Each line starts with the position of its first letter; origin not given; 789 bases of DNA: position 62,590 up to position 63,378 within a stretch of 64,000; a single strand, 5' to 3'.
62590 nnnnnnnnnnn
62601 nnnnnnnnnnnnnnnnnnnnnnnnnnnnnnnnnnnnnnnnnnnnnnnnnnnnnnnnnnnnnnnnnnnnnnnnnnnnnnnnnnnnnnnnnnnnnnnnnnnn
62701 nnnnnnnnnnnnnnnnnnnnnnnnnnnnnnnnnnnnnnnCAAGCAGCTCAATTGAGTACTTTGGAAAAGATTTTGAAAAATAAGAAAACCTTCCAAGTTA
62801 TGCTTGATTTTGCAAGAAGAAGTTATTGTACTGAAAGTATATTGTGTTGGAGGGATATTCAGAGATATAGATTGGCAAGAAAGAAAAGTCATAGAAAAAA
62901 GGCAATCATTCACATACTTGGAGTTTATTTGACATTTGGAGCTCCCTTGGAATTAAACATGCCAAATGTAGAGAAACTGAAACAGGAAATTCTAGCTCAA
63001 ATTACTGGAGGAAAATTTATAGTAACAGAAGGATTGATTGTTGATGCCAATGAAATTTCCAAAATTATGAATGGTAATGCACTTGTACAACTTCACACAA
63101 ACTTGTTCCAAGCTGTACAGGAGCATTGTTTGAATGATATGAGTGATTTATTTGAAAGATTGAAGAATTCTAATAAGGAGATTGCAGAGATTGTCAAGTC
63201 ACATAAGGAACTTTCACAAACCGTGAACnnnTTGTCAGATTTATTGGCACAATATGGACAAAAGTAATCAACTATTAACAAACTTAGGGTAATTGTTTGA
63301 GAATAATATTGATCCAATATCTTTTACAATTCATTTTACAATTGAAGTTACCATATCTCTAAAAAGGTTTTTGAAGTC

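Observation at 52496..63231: Two paralogous 7TM receptor-RGS fusion genes about 9 kb apart on the same strand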

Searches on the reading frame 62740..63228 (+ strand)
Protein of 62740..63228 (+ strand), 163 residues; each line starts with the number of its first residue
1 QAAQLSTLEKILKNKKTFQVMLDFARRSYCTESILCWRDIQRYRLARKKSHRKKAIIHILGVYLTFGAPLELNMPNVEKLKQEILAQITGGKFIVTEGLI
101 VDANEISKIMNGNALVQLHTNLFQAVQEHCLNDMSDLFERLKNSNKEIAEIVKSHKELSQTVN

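Call 18: search_solved_structures(query=window:62740-63228:+, max_evalue=1, show_alignments=2)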
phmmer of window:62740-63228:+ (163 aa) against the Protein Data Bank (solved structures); distinct sequences matched with E-value up to 1: 12.
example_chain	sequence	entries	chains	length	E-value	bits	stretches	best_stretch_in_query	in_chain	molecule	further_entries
9fqr_Ha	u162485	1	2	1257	0.0097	19.1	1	9-91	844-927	Regulator of G protein signaling 22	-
2i59_A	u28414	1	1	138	0.032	17.4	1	5-86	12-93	Regulator of G-protein signaling 10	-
2dlr_A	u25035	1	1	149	0.039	17.2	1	6-86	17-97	Regulator of G-protein signaling 10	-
2ihb_B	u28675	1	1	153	0.046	16.9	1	6-86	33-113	Regulator of G-protein signalling 10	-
2oj4_A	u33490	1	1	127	0.12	15.6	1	7-97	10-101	Regulator of G-protein signaling 3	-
4cem_A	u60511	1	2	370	0.15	15.3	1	66-144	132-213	REGULATOR OF NONSENSE TRANSCRIPTS 2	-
2zdi_C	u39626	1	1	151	0.47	13.7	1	73-154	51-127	Prefoldin subunit alpha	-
3x29_B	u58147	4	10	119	0.87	12.8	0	74-133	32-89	Heat-labile enterotoxin B chain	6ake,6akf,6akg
3c7k_B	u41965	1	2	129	0.91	12.7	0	10-98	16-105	Regulator of G-protein signaling 16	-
2quo_A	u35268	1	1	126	0.96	12.7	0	74-133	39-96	Heat-labile enterotoxin B chain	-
8u4v_B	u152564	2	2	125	0.96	12.6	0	74-133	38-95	Heat-labile enterotoxin B chain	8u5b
9bei_B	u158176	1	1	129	1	12.6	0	74-133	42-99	Heat-labile enterotoxin B chain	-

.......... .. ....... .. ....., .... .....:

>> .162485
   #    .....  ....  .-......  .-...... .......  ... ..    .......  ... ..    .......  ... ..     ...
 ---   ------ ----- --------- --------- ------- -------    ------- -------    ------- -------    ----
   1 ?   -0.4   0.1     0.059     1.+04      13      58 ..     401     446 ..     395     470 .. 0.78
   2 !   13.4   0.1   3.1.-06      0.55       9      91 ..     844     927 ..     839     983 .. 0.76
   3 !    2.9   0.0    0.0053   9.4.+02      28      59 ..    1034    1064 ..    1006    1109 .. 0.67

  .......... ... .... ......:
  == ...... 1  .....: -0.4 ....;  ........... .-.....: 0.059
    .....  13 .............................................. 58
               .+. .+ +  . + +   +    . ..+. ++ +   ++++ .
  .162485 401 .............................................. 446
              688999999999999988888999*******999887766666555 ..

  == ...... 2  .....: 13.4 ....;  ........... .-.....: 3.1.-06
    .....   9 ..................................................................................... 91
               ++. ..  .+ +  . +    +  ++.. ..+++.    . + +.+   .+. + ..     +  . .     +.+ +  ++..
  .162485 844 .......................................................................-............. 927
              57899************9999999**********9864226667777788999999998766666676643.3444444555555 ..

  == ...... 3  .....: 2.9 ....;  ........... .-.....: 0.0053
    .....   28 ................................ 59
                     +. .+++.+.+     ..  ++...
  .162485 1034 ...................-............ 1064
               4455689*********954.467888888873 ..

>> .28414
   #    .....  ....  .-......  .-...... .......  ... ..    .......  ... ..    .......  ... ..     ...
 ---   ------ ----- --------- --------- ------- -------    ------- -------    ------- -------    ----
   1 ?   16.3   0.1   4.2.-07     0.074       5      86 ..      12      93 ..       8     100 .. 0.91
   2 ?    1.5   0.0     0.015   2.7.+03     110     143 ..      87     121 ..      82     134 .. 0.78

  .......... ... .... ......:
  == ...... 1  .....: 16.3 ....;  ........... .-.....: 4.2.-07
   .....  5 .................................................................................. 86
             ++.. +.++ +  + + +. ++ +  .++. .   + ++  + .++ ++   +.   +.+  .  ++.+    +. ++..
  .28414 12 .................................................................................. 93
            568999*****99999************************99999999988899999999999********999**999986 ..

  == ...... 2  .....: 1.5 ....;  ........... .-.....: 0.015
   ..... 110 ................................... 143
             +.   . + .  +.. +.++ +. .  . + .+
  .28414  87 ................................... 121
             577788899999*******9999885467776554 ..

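Call 22: search_solved_structures(query=A3, max_evalue=0.01, show_alignments=3)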
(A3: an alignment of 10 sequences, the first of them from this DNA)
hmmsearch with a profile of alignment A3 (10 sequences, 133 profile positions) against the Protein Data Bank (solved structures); distinct sequences matched with E-value up to 0.01: 17.
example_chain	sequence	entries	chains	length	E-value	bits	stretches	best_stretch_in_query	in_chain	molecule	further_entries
9fqr_Ha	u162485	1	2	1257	1.3e-07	34.8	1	6-111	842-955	Regulator of G protein signaling 22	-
2oj4_A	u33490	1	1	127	3e-05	27.1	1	6-86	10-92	Regulator of G-protein signaling 3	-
2i59_A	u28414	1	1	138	8e-05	25.7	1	5-114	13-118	Regulator of G-protein signaling 10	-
3c7k_B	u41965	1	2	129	8.7e-05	25.6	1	9-77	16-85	Regulator of G-protein signaling 16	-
2dlr_A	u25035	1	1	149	9.4e-05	25.5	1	5-114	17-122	Regulator of G-protein signaling 10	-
3c7l_A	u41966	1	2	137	9.9e-05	25.4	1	9-77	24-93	Regulator of G-protein signaling 16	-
2crp_A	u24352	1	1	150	0.00011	25.3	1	6-77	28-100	Regulator of G-protein signaling 5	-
2ihb_B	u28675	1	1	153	0.00012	25.1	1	5-114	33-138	Regulator of G-protein signalling 10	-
4ekc_B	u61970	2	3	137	0.00048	23.2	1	8-75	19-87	Regulator of G-protein signaling 2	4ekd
2af0_A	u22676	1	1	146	0.00057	23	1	8-75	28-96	Regulator of G-protein signaling 2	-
2dlv_A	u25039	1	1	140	0.0013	21.8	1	6-76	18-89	Regulator of G-protein signaling 18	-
2jm5_A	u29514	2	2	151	0.0016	21.6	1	6-76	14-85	Regulator of G-protein signaling 18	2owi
2es0_A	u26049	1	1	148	0.0039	20.3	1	7-83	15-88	regulator of G-protein signalling 6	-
1ezt_A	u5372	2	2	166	0.0054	19.8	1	7-102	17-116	REGULATOR OF G-PROTEIN SIGNALING 4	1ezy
2v4z_B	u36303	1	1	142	0.0061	19.6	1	8-75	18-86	REGULATOR OF G-PROTEIN SIGNALING 2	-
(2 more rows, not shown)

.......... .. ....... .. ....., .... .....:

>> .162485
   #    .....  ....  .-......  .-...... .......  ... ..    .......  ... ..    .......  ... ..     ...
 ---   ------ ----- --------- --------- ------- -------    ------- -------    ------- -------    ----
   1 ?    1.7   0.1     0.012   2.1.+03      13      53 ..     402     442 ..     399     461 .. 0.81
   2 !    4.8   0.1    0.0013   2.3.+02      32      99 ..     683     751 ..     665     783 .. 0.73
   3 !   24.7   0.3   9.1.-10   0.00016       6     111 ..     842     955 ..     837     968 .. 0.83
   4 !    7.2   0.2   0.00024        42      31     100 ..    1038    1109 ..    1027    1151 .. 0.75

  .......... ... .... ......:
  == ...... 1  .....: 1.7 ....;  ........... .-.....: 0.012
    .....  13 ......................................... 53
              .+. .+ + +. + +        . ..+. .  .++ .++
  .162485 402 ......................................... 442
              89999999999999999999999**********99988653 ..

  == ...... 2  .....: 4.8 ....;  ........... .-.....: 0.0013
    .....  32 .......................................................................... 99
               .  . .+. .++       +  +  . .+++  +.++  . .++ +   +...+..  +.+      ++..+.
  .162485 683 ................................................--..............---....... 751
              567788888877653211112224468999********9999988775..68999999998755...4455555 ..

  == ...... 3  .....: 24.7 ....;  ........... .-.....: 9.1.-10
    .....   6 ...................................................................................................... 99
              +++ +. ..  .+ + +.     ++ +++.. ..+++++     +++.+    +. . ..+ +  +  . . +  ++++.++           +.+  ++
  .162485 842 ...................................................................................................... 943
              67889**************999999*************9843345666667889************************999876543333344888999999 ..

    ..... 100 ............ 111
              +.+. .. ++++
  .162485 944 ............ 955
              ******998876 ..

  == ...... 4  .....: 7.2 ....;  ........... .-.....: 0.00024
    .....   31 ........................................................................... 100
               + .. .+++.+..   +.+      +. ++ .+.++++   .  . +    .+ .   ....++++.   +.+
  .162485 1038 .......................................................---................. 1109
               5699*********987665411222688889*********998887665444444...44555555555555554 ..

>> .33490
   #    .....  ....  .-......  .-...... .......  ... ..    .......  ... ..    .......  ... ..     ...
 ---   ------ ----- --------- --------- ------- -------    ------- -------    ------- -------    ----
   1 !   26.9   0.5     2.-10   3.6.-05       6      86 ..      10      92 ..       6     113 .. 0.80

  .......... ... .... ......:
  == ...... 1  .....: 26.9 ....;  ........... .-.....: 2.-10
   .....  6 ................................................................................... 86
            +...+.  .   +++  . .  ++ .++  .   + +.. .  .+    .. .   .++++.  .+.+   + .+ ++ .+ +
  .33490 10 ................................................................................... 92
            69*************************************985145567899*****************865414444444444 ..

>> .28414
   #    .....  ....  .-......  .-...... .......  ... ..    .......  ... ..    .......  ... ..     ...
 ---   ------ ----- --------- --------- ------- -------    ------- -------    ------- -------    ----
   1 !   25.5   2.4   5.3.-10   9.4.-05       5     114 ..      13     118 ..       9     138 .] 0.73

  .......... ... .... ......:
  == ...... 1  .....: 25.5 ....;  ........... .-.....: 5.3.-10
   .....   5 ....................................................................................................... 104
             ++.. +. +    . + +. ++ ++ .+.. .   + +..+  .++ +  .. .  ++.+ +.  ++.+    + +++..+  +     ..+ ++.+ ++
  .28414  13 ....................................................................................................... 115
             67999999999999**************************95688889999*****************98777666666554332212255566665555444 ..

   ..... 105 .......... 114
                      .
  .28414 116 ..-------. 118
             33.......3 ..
